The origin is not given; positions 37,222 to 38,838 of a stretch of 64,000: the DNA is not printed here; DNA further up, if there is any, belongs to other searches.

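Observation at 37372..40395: Carrier-less NRPS-type adenylation enzyme overlapped with a membrane ferric-reductase/FNR-like flavoprotein, followed by a crotonase: an unassigned three-gene module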

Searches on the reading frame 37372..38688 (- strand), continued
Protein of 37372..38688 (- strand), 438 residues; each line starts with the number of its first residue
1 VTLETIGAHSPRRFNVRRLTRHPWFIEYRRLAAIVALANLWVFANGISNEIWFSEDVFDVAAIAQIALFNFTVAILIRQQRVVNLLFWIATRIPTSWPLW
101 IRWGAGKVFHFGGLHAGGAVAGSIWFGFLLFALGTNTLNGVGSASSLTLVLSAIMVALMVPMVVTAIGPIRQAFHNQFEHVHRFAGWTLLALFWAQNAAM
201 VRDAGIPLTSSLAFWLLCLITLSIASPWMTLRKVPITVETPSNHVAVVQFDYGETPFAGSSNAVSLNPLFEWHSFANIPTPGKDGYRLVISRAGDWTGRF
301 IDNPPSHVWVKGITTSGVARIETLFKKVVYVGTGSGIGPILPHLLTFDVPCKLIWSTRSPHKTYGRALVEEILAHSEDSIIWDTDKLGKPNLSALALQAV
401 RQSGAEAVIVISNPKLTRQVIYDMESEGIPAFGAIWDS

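Call 22: search_solved_structures(query=L001:6397-8004:+, max_evalue=1e-20, show_alignments=0)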
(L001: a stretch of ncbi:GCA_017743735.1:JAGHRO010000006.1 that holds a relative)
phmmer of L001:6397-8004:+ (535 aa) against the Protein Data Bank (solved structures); distinct sequences matched with E-value up to 1e-20: 77 (the best 60 are shown).
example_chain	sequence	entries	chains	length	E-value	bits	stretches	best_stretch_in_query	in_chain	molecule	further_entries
6mfz_A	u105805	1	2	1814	4.9e-99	335.9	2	57-521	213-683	Linear gramicidin synthase subunit A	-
9be3_A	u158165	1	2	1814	4.9e-99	335.9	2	57-521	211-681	Linear gramicidin synthase subunit A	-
9be4_A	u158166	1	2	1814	4.9e-99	335.9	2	57-521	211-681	Linear gramicidin synthase subunit A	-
9meh_A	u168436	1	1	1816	4.9e-99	335.8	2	57-521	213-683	Linear gramicidin synthase subunit A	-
6mfy_A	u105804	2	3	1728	6.4e-99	335.5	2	57-521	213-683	Linear gramicidin synthase subunit A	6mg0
8xjz_C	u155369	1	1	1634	9.1e-70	239.3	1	33-518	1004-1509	Peptide synthetase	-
5u89_A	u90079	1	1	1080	2.3e-64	221.4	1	55-518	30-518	Amino acid adenylation domain protein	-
6p1j_A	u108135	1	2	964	3.1e-64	221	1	46-517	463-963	Txo2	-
1amu_A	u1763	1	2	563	2.6e-63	218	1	46-518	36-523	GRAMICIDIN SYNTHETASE 1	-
9bfd_A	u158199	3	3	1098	6.9e-62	213.3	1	55-519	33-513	Tyrocidine synthase 1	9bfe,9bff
4d4g_A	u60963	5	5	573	1.7e-60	208.7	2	304-518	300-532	APNAA1 | APNA A1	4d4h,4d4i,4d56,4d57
8hlk_A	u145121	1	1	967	1.1e-59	206.1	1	54-518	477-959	Microcystin synthetase B (Fragment)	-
9bfd_B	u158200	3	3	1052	7.6e-58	199.9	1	321-519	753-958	Tyrocidine synthase 2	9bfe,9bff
2vsq_A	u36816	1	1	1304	1.1e-57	199.4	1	55-521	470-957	SURFACTIN SYNTHETASE SUBUNIT 3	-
4gr5_A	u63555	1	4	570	2.6e-54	188.3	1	39-518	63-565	Non-ribosomal peptide synthetase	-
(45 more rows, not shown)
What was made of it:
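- On NRPS adenylation domains: Best PDB matches LgrA 5e-99 and GrsA 1amu 3e-63 (call 22).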

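Call 25: search_protein_families(library=pfam, proteins=[L001:5389-6228:-, L001:4493-5392:-, L001:9319-10101:+, L001:6397-8004:+, L001:8001-9317:+], max_evalue=0.1)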
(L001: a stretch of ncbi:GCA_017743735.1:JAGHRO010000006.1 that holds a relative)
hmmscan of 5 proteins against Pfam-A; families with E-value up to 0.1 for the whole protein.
L001:5389-6228:- (279 aa): 2 families
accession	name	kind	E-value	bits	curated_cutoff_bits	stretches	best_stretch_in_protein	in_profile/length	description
PF20112.4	DUF6502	-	9.1e-16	57.9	27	1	4-234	7-242/268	Family of unknown function (DUF6502)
PF17782.7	DprA_WH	-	0.00047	20.6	22.9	0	109-146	23-61/61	DprA winged helix domain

L001:4493-5392:- (299 aa): 2 families
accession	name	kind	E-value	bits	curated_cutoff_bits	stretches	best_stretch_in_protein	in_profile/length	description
PF18914.6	DUF5666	-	2.3e-09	37.9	27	2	107-156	2-60/60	Domain of unknown function (DUF5666)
PF12658.13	Ten1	-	0.073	13.5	25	0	122-158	65-102/117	Telomere capping, CST complex subunit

L001:9319-10101:+ (260 aa): 2 families
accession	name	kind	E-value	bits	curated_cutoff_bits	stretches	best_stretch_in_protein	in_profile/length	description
PF00378.25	ECH_1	-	3.5e-67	226.8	27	1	18-259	5-248/251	Enoyl-CoA hydratase/isomerase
PF16113.10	ECH_2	-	1.8e-33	116.9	27.2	1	21-218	3-205/335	Enoyl-CoA hydratase/isomerase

L001:6397-8004:+ (535 aa): 2 families
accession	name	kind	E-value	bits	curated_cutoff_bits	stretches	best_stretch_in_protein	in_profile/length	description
PF00501.34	AMP-binding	-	3.8e-65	220.6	29.9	1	55-387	1-384/384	AMP-binding enzyme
PF13193.12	AMP-binding_C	-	0.0027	19.1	24.5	1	466-512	27-76/76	AMP-binding enzyme C-terminal domain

L001:8001-9317:+ (438 aa): 1 family
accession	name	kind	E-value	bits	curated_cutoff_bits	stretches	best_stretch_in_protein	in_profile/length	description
PF00091.31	Tubulin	-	0.04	14.6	33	0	332-355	121-144/190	Tubulin/FtsZ family, GTPase domain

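Call 28: predict_structure(alignment_id=A1)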
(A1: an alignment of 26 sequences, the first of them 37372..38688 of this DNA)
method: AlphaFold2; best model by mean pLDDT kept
length: 438 residues; sequences in the alignment: 26
mean_pLDDT: 80.8   pTM: 0.74
mean pLDDT of the five models: 80.8, 80.4, 80.4, 75.3, 75.0
residues with pLDDT >= 90: 147; 70-90: 221; 50-70: 46; < 50: 24
segments of 3 or more residues with pLDDT < 50: 1-13, 256-259, 316-318, 435-438
pLDDT, mean of each block of 10 residues (from residue 1): 34 53 58 86 92 87 91 82 75 88 81 79 94 92 88 95 80 73 87 94 90 92 84 88 80 59 78 71 77 60 86 58 89 81 78 91 85 83 92 94 92 85 90 60
secondary structure, 60 per line:
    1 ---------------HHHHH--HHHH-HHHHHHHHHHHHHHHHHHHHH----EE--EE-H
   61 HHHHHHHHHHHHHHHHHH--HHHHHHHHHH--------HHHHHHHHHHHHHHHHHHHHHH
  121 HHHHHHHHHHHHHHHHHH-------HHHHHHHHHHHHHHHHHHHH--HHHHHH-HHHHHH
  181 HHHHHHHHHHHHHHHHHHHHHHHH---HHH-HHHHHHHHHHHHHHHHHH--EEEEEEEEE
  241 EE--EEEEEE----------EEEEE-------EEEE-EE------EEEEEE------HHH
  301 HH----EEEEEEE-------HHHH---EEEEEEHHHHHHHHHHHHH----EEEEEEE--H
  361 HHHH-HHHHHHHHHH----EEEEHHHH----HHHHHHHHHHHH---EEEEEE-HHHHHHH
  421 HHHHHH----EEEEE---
elements in order: H16-20 H23-26 H28-48 H60-78 H81-90 H99-138 H146-165 H168-173 H175-204 H212-229 E232-242 E245-250 E261-265 E273-276 E286-291 H298-302 E307-313 H321-324 E328-333 H334-346 E351-357 H360-364 H366-375 E380-383 H384-387 H392-403 E407-412 H414-426 E431-435
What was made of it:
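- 37372..38688 (-): Intact 438-aa TmpA-type membrane flavoprotein (precomputed Pfam PF26733 '03009_C'). GTG start overlaps the A-gene stop (GTGA). AF2 model pLDDT 80.8, pTM 0.74 (call 28).
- Checked: The AF2 model shows 6 TM helices followed by a beta/alpha domain (call 28).
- AF2 pLDDT 80.8 (call 28).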

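Call 30: search_protein_representatives(protein=window:37372-38688:-)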
Query: 438 residues. Proteins with E-value up to 0.001 (for the whole library): 1119; up to 1e-10: 724; up to 1e-30: 316. The best 150 are listed.
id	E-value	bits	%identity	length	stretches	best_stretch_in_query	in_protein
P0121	1.7e-145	501.8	54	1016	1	25-438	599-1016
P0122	7.8e-134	463.4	53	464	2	209-438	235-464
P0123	2.6e-133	461.7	55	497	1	11-438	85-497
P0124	8.7e-115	400.6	46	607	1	16-438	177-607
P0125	1.8e-113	396.3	47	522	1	11-438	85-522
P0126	8.7e-107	374.2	46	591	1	20-438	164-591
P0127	1.8e-103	363.3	54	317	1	83-396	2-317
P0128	1.8e-103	363.3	44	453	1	8-438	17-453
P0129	5.8e-103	361.6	46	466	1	17-438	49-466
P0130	9.3e-102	357.6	45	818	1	20-438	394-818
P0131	1.2e-100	354.0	47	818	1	20-438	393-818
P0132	1.6e-100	353.6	49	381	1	18-362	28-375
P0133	8.2e-100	351.2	45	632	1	28-438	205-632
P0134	1.5e-99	350.3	43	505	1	16-438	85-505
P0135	9.7e-99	347.7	43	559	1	18-438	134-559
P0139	4.3e-96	339.0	43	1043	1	14-438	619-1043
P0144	3.9e-92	325.9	46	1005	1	21-438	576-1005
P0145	1.4e-89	317.6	42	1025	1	13-438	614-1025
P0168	1.7e-79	284.2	38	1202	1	61-434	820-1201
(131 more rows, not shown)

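Call 31: search_protein_families(library=pfam, proteins=[P0121, P0139, P0144, P0145, P0168, P0130, P0131, P0124, P0126, P0133], max_evalue=0.01)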
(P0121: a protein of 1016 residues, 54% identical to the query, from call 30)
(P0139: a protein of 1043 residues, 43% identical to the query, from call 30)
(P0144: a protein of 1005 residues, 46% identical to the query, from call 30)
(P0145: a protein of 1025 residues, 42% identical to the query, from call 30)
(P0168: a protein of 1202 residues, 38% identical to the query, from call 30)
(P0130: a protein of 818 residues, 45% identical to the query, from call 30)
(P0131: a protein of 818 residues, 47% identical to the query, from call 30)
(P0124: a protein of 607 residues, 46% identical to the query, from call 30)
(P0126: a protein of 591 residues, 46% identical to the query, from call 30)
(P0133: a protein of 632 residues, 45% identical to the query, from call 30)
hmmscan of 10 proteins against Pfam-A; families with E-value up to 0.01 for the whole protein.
P0121 (1016 aa): 2 families
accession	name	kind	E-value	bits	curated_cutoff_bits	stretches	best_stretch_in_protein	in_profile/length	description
PF00501.34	AMP-binding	-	1.2e-67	228.8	29.9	1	65-399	1-383/384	AMP-binding enzyme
PF13193.12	AMP-binding_C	-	0.0038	18.6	24.5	1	476-526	23-76/76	AMP-binding enzyme C-terminal domain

P0139 (1043 aa): 2 families
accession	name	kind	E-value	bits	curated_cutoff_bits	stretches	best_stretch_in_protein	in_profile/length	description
PF00501.34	AMP-binding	-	4.8e-58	197.2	29.9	1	32-362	4-384/384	AMP-binding enzyme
PF08022.18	FAD_binding_8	-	0.0089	16.6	22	0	862-903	31-76/109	FAD-binding domain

P0144 (1005 aa): 2 families
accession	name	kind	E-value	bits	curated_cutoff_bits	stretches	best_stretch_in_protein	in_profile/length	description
PF00501.34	AMP-binding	-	1.1e-60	206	29.9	1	40-373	4-383/384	AMP-binding enzyme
PF13193.12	AMP-binding_C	-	0.0022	19.3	24.5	1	437-499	6-76/76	AMP-binding enzyme C-terminal domain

P0145 (1025 aa): 2 families
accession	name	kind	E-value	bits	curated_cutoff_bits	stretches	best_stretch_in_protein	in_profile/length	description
PF00501.34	AMP-binding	-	2.6e-59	201.4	29.9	1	40-387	4-384/384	AMP-binding enzyme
PF13193.12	AMP-binding_C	-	0.0063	17.8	24.5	0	464-513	25-76/76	AMP-binding enzyme C-terminal domain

P0168 (1202 aa): 1 family
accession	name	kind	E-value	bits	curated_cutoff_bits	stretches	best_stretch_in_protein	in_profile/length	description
PF00501.34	AMP-binding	-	1.4e-57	195.7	29.9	2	42-275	1-267/384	AMP-binding enzyme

P0130 (818 aa): 0 families

P0131 (818 aa): 1 family
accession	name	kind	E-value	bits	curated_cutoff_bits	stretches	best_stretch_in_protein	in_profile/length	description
PF00501.34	AMP-binding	-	2e-29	103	29.9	2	36-142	3-100/384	AMP-binding enzyme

P0124 (607 aa): 1 family
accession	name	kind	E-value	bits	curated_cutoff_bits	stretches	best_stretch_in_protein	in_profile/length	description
PF00027.35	cNMP_binding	-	1.4e-22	79.9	27.5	1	58-142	3-88/89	Cyclic nucleotide-binding domain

P0126 (591 aa): 0 families

P0133 (632 aa): 0 families

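Call 32: fold_search(model_id=the predicted structure, library=pdb)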
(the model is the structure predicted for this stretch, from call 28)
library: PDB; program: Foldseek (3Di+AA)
matches with E <= 10: 942; with E <= 0.001: 45
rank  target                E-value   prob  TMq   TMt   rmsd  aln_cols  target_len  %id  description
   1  8qt6                  9.4e-12  1.00  0.56  0.61   7.6       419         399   15  Cryo-EM structure of Streptococcus pneumoniae NADPH oxidase (released 2024-07-24)
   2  8qta                  5.0e-11  1.00  0.54  0.59   7.0       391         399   14  Cryo-EM structure of Streptococcus pneumoniae NADPH oxidase F397A mutant in complex with NADPH (released 2024-07-24)
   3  8qq7                  7.0e-11  1.00  0.57  0.61   7.5       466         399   14  Structure of SpNOX: a Bacterial NADPH oxidase (released 2024-05-08)
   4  7d3f_A                8.9e-11  1.00  0.49  0.21   9.5       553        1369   14  Cryo-EM structure of human DUOX1-DUOXA1 in high-calcium state (released 2020-12-09)
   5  6wxr_A                9.8e-11  1.00  0.47  0.24   8.7       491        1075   16  CryoEM structure of mouse DUOX1-DUOXA1 complex in the absence of NADPH (released 2020-09-02)
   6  6wxv_A                1.5e-10  1.00  0.44  0.23   9.3       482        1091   15  CryoEM structure of mouse DUOX1-DUOXA1 complex in the presence of NADPH (released 2020-09-02)
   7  7d3e_A                3.9e-10  1.00  0.45  0.20   9.2       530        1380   14  Cryo-EM structure of human DUOX1-DUOXA1 in low-calcium state (released 2020-12-09)
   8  8u7y_A                6.3e-10  1.00  0.46  0.37   9.8       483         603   16  Structural Basis of Human NOX5 Activation (released 2024-04-24)
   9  8gz3_B                1.3e-09  1.00  0.56  0.48   9.1       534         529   12  Structure of human phagocyte NADPH oxidase in the resting state (released 2022-12-21)
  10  6o0a                  4.9e-09  1.00  0.41  0.46  13.8       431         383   12  Crystal structure of flavohemoglobin from Malassezia yamatoensis with bound FAD and heme determined by iron SAD phasing (released 2019-03-06)
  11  8x2l_B                5.1e-09  1.00  0.56  0.48  12.2       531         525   14  Structure of human phagocyte NADPH oxidase in the resting state in the presence of 2 mM NADPH (released 2024-01-24)
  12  4g1v                  2.2e-08  1.00  0.40  0.43  14.2       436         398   13  X-ray structure of yeast flavohemoglobin (released 2012-11-14)
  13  4g1b_A                8.3e-08  1.00  0.41  0.44  14.7       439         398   13  X-ray structure of yeast flavohemoglobin in complex with econazole (released 2012-11-14)
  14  8qq1_F                8.7e-08  1.00  0.38  0.71   3.9       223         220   16  SpNOX dehydrogenase domain, mutant F397W in complex with Flavin adenine dinucleotide (FAD) (released 2024-05-08)
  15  8kei_B                1.1e-07  1.00  0.35  0.30  19.6       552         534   13  Cryo-EM structure of NADPH oxidase 2 in complex with p22phox and EROS (released 2024-05-22)
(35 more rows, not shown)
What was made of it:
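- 37372..38688 (-): Foldseek top hits SpNOX, DUOX1, NOX5 and NOX2 (call 32).
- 37375..37995 (-): FNR-like FAD/NAD(P)H-binding domain (aa about 232-438). It has an HSFA flavin motif, a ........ nucleotide motif, and a C-terminal aromatic residue (W436) followed by invariant D-S. Foldseek matches to the SpNOX DH domain and to FNR-family reductases, TM 0.66-0.72 normalised to target (call 32).
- Foldseek SpNOX 8qt6 E 9e-12 over 419 columns, plus DUOX1, NOX5, NOX2 and the FNR family (call 32). The best structural matches are NADPH oxidases over the full length (call 32).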

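Call 36: find_related_loci(query=A2, collection=genome_contigs, flank=8000)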
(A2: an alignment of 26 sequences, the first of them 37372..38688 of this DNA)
Query A2 (438 aa) in genome_contigs; peptide patterns used: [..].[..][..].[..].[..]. (x = any residue, [..] = any of these).
599 stretches matched a pattern (row limit reached: there are more); 580 encode a relative of the query (tblastn E <= 1e-3); the best 80 are kept; 80 distinct loci.
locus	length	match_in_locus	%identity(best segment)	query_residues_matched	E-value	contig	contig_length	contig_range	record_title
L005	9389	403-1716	77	1-438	0e+0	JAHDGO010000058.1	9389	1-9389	MAG: Yoonia sp. isolate MAG-48 ND_4413, whole genome shotgun sequence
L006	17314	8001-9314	78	1-438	0e+0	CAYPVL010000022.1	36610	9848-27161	MAG TPA_asm: uncultured Cognatiyoonia sp. isolate SRP268394_co1_177 genome assembly, contig: NODE_1873_length_36610_cov_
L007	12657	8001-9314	77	1-438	0e+0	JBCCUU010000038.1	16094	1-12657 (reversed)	MAG: Pseudomonadota bacterium isolate P01_E01_bin.21 k141_749761_length_16094_cov_87.0182, whole genome shotgun sequence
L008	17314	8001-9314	77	1-438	0e+0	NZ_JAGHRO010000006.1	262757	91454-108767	Shimia sp. R9_2 NODE_6_length_262757_cov_63.712093, whole genome shotgun sequence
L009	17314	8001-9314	79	1-438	0e+0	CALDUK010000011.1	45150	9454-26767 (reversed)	MAG: uncultured Rhodobacteraceae bacterium isolate L4_Bin_Bin_37_1 genome assembly, contig: c_000001529151, whole genome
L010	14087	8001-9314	75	1-438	0e+0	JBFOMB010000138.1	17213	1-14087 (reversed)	MAG: Paracoccaceae bacterium isolate E16Bin-6-3 c_000000000138, whole genome shotgun sequence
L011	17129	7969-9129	80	52-438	0e+0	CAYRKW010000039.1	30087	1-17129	MAG TPA_asm: uncultured Rhodobacterales bacterium isolate SRP268394_co1_114 genome assembly, contig: NODE_2570_length_30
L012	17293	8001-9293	70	2-438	0e+0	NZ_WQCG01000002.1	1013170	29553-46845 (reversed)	Ruegeria atlantica strain HKCCD6212 NODE_2, whole genome shotgun sequence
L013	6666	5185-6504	68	1-438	0e+0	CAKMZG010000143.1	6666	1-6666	uncultured Alphaproteobacteria bacterium isolate EG18N_Bin7 genome assembly, contig: NODE_981_length_6666_cov_3.506277,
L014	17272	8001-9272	69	15-438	0e+0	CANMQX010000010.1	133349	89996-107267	uncultured Rhodobacteraceae bacterium isolate 2-582A.fasta genome assembly, contig: NODE_10, whole genome shotgun sequen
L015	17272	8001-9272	70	15-438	0e+0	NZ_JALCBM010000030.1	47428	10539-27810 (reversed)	MAG: Ruegeria sp. isolate IB1_shallow_metabat_bins_2.tsv.010_sub NODE_155_length_47428_cov_28.475081, whole genome shotg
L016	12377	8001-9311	69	1-438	0e+0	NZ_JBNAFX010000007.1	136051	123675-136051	Leisingera sp. S232 Scaffold7, whole genome shotgun sequence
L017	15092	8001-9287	70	10-438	0e+0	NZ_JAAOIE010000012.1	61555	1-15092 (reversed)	Cochlodiniinecator piscidefendens strain M26A2M contig12, whole genome shotgun sequence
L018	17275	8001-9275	70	14-438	0e+0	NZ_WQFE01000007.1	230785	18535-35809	Ruegeria atlantica strain HKCCA5752 NODE_7, whole genome shotgun sequence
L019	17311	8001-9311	67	1-438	0e+0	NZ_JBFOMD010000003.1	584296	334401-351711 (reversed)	MAG: Ruegeria sp. isolate E08Bin-5-7 c_000000000003, whole genome shotgun sequence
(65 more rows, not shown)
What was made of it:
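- At least 580 species representatives carry the flavoprotein gene (call 36).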
